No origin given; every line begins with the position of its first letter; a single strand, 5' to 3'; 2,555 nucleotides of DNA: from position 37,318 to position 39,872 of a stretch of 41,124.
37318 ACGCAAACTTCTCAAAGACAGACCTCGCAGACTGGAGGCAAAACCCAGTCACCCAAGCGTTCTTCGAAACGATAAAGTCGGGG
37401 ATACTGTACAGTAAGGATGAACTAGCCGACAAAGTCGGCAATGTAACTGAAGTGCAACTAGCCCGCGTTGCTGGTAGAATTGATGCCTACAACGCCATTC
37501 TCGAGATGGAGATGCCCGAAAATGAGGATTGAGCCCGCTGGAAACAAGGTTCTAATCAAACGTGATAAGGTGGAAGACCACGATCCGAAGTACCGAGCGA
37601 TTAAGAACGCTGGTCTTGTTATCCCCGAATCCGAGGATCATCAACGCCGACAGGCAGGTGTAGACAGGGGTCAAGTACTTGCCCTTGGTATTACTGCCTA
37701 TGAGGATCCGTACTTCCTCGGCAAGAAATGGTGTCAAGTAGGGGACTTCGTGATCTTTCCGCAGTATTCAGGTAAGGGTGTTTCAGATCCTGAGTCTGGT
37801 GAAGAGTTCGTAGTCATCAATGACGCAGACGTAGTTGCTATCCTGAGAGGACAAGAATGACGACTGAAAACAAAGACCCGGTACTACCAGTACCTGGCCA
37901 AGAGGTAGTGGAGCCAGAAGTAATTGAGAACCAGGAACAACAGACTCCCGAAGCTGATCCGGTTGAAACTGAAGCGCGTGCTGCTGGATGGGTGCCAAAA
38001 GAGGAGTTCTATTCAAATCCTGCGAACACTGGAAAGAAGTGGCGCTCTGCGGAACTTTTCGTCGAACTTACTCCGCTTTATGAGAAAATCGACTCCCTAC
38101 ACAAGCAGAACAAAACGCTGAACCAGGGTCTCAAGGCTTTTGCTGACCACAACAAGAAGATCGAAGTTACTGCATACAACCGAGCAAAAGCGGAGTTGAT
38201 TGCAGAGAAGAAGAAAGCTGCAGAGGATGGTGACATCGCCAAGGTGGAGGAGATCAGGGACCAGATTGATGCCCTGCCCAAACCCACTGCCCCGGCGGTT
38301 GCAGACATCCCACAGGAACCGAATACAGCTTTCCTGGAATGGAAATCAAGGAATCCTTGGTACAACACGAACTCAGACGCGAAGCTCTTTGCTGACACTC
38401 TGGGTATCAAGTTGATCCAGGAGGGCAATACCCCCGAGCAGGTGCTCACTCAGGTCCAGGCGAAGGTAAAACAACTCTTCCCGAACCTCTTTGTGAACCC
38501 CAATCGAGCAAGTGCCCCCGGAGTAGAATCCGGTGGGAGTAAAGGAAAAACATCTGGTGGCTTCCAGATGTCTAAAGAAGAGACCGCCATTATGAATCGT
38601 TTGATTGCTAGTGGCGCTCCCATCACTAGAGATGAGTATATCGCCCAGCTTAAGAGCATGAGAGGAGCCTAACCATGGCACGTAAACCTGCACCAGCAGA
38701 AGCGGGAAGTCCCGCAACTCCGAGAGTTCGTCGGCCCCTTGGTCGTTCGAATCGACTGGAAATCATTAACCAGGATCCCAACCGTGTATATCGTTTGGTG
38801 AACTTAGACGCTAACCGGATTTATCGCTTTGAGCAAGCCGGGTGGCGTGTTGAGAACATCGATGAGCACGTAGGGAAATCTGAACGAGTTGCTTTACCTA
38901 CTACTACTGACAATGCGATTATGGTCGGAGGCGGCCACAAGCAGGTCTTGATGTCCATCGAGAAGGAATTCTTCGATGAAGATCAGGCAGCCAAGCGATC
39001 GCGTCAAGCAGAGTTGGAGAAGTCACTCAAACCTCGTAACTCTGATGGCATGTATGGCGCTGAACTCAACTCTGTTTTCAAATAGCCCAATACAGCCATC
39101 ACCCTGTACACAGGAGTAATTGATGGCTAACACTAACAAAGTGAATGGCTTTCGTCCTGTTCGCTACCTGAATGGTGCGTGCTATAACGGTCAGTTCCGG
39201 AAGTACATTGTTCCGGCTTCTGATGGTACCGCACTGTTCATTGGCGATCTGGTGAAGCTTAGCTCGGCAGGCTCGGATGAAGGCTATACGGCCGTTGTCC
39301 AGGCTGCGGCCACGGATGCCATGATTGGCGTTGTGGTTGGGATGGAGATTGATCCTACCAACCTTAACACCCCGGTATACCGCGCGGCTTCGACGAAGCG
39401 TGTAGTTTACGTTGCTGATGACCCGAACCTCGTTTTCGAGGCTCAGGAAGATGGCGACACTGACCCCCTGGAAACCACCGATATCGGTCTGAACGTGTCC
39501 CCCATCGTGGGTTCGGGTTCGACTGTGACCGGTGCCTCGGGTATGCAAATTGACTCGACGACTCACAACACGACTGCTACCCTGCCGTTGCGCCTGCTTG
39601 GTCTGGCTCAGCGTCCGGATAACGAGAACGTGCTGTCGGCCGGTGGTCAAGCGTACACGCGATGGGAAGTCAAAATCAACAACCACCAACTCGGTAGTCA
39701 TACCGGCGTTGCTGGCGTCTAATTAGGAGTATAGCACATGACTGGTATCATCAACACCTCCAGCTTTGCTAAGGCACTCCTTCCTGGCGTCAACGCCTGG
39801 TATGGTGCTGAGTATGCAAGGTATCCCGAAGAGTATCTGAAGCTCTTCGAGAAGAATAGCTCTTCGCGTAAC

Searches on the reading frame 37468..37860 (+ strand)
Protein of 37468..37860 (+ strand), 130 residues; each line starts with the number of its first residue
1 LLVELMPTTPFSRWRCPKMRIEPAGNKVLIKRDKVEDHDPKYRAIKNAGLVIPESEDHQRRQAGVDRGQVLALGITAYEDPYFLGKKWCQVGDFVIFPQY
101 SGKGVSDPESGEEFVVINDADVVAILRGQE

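Call 32: search_protein_families(library=phrogs, proteins=[window:37468-37860:+], max_evalue=0.001)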
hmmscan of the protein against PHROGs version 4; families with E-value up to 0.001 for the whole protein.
window:37468-37860:+ (130 aa): 1 family
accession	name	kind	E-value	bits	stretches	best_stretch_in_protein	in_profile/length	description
phrog_3188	-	other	4.3e-11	43.5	1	19-127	1-95/96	co-chaperonin GroES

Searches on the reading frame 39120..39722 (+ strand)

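Call 32: search_protein_families(library=phrogs, proteins=[window:39120-39722:+], max_evalue=0.001)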
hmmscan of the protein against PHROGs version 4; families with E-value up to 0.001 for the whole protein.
window:39120-39722:+ (200 aa): 1 family
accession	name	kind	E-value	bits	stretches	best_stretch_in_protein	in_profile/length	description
phrog_37556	-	unknown function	2.2e-13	51.4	1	2-195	1-185/187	-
